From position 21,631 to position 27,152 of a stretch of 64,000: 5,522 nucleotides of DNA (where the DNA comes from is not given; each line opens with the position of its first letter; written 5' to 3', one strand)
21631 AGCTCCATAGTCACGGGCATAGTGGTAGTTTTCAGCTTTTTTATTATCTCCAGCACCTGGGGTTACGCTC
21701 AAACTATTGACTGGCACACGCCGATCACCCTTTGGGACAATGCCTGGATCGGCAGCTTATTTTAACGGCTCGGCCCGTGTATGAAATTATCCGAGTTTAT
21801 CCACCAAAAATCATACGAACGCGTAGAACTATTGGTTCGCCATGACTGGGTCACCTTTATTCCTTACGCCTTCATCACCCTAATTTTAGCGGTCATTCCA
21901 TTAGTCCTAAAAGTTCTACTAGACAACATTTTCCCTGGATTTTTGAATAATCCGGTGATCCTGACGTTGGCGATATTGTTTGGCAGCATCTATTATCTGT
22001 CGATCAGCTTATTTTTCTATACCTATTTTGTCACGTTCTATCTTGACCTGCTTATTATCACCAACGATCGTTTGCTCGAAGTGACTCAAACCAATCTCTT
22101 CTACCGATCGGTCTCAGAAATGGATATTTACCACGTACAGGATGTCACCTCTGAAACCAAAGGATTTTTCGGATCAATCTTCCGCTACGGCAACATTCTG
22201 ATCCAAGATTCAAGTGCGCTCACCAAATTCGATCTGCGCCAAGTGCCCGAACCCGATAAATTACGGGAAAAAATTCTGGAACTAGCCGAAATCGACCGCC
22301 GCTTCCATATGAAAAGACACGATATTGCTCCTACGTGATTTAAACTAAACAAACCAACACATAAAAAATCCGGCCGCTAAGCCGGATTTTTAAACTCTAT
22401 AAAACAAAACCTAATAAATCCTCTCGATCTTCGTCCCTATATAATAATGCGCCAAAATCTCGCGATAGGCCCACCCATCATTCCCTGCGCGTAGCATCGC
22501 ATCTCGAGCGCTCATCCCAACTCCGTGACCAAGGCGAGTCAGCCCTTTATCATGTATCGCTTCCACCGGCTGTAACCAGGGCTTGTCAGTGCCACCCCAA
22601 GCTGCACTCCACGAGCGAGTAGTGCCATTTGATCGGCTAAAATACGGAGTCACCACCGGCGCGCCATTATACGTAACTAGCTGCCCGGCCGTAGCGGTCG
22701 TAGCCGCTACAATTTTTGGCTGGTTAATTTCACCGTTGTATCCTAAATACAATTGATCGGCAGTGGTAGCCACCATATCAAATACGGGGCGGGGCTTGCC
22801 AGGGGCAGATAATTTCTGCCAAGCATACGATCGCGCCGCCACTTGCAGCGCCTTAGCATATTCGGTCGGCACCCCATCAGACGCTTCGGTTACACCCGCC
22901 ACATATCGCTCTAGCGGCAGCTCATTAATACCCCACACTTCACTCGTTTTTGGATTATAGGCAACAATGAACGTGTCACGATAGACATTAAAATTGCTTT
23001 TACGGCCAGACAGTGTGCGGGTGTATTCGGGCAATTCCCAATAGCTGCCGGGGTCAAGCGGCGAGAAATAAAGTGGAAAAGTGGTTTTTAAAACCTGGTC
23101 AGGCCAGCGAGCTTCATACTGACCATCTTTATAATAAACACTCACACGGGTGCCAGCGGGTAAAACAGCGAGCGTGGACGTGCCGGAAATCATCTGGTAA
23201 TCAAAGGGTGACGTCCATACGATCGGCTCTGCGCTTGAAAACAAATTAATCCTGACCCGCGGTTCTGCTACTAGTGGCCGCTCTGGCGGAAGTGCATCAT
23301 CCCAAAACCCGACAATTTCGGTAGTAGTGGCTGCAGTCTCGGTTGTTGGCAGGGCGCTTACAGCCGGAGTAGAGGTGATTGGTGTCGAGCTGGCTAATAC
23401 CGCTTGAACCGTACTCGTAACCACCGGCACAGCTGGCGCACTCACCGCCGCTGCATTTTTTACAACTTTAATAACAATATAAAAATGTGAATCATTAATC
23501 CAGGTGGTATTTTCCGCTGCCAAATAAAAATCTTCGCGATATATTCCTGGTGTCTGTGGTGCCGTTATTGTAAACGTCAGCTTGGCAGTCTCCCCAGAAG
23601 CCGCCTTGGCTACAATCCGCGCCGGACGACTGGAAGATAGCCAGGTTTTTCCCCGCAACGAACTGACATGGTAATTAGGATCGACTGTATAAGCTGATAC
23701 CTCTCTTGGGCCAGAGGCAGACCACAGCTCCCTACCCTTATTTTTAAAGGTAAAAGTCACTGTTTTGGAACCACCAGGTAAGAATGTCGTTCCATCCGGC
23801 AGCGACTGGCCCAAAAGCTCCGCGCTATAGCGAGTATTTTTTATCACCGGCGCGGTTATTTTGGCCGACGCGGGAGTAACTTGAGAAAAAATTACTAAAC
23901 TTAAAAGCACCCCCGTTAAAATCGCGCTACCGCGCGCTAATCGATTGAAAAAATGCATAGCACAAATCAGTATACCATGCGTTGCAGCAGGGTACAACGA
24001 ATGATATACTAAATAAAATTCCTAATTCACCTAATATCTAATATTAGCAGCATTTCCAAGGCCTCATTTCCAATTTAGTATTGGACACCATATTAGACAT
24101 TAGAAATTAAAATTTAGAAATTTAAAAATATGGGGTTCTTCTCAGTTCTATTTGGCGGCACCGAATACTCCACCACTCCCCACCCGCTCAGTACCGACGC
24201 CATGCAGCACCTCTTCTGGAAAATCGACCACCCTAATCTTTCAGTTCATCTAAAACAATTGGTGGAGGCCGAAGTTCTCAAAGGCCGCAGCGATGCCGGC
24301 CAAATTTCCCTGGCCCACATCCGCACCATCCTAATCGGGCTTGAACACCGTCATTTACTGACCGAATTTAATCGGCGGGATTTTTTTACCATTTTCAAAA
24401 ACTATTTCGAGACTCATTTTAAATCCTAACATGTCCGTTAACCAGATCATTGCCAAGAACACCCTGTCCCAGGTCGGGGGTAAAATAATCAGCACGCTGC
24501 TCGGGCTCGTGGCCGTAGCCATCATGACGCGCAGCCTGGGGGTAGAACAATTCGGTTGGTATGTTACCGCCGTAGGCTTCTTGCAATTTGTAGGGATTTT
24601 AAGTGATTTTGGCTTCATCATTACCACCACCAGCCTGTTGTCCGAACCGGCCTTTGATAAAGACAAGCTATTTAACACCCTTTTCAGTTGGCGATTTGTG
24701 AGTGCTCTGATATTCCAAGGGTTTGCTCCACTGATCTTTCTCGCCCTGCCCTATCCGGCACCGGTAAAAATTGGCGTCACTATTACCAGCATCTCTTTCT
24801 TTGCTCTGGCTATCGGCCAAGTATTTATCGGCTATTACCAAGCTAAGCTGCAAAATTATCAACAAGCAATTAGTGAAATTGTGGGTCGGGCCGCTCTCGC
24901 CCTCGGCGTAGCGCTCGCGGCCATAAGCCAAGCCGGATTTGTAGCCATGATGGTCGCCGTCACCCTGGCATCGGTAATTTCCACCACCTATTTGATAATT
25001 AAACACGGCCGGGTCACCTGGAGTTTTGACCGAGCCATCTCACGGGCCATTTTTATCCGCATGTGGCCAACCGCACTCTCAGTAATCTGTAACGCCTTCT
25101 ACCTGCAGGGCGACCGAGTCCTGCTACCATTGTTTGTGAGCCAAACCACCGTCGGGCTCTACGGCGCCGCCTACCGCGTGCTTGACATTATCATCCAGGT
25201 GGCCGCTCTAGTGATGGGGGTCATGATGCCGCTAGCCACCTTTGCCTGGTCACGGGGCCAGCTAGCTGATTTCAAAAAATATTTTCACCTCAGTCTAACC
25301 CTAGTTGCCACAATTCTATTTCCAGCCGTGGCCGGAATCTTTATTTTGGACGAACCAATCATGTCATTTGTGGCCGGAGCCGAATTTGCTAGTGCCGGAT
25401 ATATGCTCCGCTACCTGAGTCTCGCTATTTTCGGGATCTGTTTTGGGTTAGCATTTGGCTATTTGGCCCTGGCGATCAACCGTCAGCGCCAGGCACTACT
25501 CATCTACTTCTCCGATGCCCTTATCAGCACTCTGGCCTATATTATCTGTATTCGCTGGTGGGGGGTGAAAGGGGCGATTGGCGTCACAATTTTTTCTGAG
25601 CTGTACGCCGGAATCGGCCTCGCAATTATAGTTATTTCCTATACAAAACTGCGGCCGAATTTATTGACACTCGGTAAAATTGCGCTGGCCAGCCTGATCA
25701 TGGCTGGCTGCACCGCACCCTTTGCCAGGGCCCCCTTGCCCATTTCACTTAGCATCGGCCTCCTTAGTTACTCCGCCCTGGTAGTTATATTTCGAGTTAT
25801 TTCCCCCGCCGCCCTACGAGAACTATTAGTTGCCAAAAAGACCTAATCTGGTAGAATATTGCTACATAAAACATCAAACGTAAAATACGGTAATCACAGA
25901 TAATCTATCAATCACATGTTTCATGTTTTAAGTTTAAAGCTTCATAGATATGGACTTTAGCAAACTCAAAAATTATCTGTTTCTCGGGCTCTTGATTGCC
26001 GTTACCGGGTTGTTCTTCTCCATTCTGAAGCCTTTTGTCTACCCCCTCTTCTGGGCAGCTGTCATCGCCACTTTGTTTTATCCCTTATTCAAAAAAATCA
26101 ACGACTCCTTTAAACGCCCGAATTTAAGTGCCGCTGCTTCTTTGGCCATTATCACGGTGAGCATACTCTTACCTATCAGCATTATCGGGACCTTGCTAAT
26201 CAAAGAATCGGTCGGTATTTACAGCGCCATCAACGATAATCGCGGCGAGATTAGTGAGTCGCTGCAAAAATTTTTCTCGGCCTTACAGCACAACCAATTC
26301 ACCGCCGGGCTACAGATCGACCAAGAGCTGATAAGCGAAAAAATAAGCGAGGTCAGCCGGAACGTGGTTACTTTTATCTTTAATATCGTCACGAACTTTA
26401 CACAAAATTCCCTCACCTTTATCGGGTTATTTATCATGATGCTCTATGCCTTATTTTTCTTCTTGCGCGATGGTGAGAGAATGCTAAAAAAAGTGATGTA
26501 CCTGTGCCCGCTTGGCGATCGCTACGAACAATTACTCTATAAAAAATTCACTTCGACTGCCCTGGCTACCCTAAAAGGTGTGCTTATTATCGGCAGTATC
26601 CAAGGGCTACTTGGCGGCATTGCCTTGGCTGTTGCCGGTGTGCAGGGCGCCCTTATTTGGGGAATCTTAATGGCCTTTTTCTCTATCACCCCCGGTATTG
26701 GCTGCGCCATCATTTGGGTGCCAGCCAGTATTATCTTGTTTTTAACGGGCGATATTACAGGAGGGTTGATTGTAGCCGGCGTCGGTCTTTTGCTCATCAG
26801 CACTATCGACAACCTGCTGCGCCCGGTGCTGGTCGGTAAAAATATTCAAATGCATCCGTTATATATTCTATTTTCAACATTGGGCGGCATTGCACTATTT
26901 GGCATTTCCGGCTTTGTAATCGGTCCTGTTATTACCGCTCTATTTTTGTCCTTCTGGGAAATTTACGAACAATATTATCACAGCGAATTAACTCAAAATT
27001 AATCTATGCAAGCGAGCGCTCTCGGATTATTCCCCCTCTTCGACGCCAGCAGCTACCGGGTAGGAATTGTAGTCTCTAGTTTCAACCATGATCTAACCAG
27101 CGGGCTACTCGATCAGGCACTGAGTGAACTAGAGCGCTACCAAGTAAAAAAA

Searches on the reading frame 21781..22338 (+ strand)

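Call 55: search_protein_families(library=pfam, proteins=[window:21781-22338:+], max_evalue=0.01)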
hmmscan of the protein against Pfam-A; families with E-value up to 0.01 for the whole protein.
window:21781-22338:+ (185 aa): 1 family
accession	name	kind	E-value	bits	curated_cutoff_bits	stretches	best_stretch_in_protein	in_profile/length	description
PF03703.20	bPH_2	-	0.0011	19.6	22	1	103-165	16-78/78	Bacterial PH domain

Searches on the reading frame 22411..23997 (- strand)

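Call 21: search_protein_families(library=pfam, proteins=[window:22411-23997:-], max_evalue=0.01)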
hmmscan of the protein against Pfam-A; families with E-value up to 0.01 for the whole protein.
window:22411-23997:- (528 aa): 2 families
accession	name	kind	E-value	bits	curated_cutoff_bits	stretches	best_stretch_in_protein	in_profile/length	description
PF08486.15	SpoIID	-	1.1e-13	52.1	23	1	353-443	4-97/97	Stage II sporulation protein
PF16158.11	N_BRCA1_IG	-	4.8e-08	34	28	1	66-166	2-97/108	Ig-like domain from next to BRCA1 gene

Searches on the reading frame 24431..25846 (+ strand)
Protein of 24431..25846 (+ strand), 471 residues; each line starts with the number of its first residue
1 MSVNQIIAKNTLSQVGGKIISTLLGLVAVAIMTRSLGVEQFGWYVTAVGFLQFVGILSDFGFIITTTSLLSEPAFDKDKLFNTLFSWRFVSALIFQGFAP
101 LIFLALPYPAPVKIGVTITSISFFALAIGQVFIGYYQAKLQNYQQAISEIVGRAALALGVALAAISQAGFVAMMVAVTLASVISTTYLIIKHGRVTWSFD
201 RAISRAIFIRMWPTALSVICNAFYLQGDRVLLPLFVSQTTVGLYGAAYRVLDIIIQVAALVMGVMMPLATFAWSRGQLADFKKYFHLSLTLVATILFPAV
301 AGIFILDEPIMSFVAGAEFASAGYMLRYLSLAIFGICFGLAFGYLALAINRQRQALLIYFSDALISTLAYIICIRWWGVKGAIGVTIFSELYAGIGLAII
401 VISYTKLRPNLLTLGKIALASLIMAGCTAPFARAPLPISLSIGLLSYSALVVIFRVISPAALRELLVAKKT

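Call 21: search_protein_families(library=pfam, proteins=[window:24431-25846:+], max_evalue=0.01)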
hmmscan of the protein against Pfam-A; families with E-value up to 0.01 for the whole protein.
window:24431-25846:+ (471 aa): 2 families
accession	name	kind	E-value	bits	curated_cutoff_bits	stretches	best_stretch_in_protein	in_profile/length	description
PF13440.11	Polysacc_synt_3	-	8.5e-19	68.3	23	1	31-320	1-289/293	Polysaccharide biosynthesis protein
PF01943.22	Polysacc_synt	-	2.2e-17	63.8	28.2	1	8-268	2-269/274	Polysaccharide biosynthesis protein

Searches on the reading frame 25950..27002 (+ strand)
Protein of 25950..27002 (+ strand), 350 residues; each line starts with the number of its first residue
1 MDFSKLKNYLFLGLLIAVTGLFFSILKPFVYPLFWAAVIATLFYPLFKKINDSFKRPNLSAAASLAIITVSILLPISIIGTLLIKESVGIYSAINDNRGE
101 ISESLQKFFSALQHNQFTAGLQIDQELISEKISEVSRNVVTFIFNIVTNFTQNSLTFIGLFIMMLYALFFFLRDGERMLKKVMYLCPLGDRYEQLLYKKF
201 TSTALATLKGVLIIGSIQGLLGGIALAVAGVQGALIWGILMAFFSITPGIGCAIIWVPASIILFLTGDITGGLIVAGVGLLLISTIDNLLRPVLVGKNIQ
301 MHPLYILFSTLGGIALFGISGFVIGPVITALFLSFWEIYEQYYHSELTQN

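Call 55: search_protein_families(library=pfam, proteins=[window:25950-27002:+], max_evalue=0.01)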
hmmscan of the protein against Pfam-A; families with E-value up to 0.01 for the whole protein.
window:25950-27002:+ (350 aa): 1 family
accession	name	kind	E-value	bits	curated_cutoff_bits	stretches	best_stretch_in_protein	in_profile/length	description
PF01594.21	AI-2E_transport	-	5.9e-55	187.2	34.3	1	13-339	5-326/327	AI-2E family transporter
